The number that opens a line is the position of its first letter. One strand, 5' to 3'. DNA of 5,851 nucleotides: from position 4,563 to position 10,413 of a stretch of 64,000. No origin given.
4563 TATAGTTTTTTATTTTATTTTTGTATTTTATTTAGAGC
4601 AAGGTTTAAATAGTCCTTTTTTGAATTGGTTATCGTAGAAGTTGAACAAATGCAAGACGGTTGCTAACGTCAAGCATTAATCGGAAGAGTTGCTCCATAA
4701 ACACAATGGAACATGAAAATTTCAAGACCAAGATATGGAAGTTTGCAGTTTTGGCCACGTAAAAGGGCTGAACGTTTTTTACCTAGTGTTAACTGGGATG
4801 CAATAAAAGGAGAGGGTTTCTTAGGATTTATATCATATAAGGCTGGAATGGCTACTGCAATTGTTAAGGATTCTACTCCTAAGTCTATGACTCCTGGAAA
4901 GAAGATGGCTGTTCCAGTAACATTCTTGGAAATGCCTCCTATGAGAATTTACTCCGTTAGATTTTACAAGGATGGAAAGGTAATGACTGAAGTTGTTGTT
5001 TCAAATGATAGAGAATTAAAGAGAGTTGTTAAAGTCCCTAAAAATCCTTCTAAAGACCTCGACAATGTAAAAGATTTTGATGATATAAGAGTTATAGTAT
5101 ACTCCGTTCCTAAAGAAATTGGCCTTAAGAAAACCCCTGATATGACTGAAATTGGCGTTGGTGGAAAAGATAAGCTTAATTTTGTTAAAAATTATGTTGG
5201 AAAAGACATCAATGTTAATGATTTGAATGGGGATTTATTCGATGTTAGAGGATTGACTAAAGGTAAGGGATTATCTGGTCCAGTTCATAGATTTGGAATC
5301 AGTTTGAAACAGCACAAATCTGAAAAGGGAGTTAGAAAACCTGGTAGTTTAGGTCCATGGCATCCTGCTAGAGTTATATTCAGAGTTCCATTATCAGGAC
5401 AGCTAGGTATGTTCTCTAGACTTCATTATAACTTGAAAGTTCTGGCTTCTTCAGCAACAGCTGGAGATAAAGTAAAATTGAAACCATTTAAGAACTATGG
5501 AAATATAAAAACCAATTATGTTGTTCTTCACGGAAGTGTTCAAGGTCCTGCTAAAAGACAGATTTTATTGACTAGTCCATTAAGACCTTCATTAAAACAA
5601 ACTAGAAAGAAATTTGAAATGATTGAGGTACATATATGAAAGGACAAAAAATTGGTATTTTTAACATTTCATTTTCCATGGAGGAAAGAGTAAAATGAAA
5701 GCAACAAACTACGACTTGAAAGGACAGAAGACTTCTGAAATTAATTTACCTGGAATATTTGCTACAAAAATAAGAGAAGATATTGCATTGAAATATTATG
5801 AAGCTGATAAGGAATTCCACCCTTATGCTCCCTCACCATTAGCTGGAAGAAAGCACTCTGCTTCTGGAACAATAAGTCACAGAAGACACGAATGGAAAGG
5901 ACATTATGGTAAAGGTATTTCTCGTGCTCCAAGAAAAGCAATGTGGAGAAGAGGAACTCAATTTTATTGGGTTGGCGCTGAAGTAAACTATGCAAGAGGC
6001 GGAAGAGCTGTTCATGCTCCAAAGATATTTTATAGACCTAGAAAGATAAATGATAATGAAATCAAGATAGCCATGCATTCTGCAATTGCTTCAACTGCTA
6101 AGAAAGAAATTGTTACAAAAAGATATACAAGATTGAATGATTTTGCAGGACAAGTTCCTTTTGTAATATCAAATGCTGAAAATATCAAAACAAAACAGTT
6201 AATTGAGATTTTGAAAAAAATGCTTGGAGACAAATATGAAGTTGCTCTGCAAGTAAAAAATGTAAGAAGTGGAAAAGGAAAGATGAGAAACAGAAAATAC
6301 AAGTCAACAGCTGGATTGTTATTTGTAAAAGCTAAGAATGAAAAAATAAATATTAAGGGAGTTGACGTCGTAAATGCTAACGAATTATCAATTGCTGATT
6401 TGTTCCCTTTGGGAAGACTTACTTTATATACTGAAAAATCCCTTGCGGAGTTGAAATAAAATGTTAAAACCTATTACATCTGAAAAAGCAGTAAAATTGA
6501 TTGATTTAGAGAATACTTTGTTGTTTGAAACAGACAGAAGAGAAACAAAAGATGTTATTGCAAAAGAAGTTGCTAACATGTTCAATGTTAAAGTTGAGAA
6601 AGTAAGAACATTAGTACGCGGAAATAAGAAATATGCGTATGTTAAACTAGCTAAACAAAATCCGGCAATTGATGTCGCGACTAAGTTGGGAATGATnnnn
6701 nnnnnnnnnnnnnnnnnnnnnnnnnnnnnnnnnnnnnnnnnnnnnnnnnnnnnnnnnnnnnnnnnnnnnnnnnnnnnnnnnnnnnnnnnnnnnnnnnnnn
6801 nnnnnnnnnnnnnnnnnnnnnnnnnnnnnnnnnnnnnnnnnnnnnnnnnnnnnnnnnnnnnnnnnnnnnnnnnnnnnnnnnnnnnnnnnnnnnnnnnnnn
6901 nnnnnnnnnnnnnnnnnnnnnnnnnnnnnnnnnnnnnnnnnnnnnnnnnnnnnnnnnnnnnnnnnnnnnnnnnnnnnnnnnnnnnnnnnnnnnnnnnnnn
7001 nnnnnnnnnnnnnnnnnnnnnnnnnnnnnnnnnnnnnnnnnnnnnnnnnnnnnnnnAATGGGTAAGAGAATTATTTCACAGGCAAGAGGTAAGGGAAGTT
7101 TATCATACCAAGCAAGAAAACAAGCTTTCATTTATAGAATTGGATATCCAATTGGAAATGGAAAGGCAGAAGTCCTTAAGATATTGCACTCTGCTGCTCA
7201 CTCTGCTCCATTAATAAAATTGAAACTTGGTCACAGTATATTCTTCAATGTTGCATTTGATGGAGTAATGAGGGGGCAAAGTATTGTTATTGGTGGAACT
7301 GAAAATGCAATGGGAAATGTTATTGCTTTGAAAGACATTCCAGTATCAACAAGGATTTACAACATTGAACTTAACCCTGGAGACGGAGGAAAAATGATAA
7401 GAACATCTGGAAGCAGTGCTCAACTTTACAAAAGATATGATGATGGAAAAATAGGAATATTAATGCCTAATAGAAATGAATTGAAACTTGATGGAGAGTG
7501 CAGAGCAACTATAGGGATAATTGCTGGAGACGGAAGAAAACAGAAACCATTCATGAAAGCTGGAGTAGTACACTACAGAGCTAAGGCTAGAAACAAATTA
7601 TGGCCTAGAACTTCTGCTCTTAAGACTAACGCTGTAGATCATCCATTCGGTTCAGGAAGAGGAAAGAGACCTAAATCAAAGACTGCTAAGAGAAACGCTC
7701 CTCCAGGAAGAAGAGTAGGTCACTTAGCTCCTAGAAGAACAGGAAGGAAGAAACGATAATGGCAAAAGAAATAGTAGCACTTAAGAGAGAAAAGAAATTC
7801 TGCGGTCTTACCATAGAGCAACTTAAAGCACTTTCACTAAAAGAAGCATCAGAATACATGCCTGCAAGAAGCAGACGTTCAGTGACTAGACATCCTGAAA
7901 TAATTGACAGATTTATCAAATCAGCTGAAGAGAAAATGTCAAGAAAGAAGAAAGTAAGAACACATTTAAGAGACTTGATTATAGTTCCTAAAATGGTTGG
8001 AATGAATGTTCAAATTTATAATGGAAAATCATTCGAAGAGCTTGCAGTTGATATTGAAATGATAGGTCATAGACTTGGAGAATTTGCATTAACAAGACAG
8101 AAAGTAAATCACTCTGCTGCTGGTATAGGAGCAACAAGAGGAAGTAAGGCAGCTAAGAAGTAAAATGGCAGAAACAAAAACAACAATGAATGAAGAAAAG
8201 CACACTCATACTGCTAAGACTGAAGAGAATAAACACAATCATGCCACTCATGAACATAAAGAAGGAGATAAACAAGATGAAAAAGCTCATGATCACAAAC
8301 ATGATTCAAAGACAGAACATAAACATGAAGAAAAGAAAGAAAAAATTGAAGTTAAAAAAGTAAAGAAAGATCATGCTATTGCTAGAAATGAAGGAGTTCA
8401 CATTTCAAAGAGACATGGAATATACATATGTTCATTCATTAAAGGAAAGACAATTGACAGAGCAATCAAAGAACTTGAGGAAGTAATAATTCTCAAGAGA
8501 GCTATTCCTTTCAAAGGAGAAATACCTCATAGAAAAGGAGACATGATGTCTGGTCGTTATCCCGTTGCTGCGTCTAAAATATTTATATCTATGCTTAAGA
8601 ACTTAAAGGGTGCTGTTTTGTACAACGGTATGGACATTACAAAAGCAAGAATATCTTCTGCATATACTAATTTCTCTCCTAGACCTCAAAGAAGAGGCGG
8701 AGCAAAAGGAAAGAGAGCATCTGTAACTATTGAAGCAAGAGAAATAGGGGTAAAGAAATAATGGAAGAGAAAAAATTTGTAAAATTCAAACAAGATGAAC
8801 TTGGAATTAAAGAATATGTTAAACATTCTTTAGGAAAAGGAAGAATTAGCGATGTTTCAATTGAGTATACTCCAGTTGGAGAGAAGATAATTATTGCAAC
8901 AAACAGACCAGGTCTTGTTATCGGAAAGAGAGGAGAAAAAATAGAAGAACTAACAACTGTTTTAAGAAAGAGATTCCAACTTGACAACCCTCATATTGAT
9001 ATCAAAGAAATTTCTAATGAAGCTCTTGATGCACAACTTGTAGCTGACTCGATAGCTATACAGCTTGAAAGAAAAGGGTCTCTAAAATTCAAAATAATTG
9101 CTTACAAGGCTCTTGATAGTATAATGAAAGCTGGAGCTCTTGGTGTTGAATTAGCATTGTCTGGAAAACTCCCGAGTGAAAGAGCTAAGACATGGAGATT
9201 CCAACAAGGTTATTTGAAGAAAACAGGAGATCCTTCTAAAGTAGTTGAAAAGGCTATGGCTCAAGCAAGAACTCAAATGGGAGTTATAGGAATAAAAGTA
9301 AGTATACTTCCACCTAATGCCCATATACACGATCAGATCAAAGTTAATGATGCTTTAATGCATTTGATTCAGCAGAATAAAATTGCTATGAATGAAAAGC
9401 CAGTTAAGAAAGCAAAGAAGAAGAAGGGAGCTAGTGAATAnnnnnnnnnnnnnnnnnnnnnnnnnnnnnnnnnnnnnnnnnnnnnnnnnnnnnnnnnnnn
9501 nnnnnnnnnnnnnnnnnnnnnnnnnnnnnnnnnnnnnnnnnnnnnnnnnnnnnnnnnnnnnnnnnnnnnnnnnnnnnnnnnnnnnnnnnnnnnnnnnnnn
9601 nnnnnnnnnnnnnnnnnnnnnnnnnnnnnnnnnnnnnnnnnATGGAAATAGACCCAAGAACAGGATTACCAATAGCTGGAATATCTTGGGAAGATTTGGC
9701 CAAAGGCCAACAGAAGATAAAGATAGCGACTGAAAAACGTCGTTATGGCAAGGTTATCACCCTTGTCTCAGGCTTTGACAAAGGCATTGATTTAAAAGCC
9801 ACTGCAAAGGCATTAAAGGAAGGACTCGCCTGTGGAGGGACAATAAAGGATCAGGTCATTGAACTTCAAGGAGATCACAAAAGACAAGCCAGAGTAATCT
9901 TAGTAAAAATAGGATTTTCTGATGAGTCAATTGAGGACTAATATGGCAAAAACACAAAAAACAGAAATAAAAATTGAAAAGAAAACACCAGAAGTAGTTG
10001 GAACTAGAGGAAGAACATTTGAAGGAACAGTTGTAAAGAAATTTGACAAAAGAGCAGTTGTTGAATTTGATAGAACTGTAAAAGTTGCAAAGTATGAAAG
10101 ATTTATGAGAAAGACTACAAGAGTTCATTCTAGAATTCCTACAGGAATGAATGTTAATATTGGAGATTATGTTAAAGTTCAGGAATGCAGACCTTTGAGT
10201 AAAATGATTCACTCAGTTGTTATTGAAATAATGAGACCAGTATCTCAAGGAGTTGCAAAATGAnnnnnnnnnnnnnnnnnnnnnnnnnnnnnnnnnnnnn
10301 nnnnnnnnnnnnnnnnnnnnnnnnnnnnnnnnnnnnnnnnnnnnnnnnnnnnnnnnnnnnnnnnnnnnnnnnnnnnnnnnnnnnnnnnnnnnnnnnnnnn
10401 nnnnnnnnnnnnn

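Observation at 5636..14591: A conserved ~60-nt element fills exactly the four non-overlapping cistron junctions of the ribosomal-protein superoperon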

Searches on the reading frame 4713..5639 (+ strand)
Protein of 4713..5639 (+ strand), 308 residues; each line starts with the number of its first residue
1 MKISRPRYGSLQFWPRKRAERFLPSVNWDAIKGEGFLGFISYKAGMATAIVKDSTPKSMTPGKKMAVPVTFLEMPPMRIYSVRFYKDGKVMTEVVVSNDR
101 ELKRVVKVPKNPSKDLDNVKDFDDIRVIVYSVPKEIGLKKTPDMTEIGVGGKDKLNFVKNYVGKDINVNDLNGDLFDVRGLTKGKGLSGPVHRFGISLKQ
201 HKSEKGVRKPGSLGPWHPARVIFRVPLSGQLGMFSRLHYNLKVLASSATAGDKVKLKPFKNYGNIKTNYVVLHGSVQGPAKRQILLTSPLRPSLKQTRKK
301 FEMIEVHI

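Call 8: find_encoding_contigs(protein=window:4713-5639:+, flank=10000, max_places=6)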
Protein window:4713-5639:+ (308 aa): 8 contigs read that carry it; 6 places shown.
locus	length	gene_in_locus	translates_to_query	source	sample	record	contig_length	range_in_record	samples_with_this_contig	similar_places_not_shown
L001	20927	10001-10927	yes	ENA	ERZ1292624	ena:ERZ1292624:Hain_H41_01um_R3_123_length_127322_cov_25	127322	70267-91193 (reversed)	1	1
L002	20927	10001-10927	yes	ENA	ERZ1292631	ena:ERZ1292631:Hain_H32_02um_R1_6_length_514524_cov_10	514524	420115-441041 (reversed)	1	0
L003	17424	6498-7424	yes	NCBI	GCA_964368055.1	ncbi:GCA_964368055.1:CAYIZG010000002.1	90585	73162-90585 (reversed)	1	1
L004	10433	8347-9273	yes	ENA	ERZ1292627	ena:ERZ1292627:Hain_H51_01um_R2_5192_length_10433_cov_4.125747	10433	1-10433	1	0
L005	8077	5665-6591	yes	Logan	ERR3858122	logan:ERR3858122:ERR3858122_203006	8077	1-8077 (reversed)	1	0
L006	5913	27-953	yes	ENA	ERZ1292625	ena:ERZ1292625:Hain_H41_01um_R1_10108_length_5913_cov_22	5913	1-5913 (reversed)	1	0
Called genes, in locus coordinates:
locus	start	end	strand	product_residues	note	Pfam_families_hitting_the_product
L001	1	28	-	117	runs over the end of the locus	-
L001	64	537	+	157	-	-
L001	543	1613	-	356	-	PF04607:RelA_SpoT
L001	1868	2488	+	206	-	PF00687:Ribosomal_L1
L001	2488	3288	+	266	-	PF00466:Ribosomal_L10, PF17777:RL10P_insert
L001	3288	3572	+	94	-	PF00428:Ribosomal_60s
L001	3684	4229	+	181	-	PF04229:GrpB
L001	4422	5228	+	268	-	-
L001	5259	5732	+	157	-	PF27709:UCP014422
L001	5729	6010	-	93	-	-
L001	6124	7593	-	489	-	PF00591:Glycos_transf_3 (weak), PF07831:PYNP_C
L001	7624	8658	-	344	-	PF01594:AI-2E_transport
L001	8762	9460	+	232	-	-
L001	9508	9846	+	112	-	PF07291:MauE, PF07681:DoxX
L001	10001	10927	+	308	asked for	PF00297:Ribosomal_L3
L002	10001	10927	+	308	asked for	PF00297:Ribosomal_L3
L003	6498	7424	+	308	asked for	PF00297:Ribosomal_L3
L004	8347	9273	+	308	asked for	PF00297:Ribosomal_L3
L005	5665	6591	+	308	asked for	PF00297:Ribosomal_L3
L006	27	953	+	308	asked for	PF00297:Ribosomal_L3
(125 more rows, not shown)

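Call 9: search_protein_families(library=pfam, proteins=[window:4713-5639:+])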
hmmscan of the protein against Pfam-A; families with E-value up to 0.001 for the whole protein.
window:4713-5639:+ (308 aa): 1 family
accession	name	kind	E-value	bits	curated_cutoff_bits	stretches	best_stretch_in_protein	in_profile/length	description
PF00297.29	Ribosomal_L3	-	7.7e-47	160.5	22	2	114-296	148-351/369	Ribosomal protein L3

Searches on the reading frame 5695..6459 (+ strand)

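Call 9: search_protein_families(library=pfam, proteins=[window:5695-6459:+])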
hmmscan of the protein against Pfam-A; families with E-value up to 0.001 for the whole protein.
window:5695-6459:+ (254 aa): 1 family
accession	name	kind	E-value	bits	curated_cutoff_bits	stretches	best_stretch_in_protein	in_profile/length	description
PF00573.27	Ribosomal_L4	-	1.4e-17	64.4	25.8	1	17-253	2-187/190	Ribosomal protein L4/L1 family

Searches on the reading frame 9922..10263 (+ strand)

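Call 9: search_protein_families(library=pfam, proteins=[window:9922-10263:+])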
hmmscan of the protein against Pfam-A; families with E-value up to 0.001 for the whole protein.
window:9922-10263:+ (113 aa): 1 family
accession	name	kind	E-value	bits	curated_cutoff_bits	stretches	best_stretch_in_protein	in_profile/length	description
PF00366.26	Ribosomal_S17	-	1.1e-15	58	25.9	1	37-102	3-68/68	Ribosomal protein S17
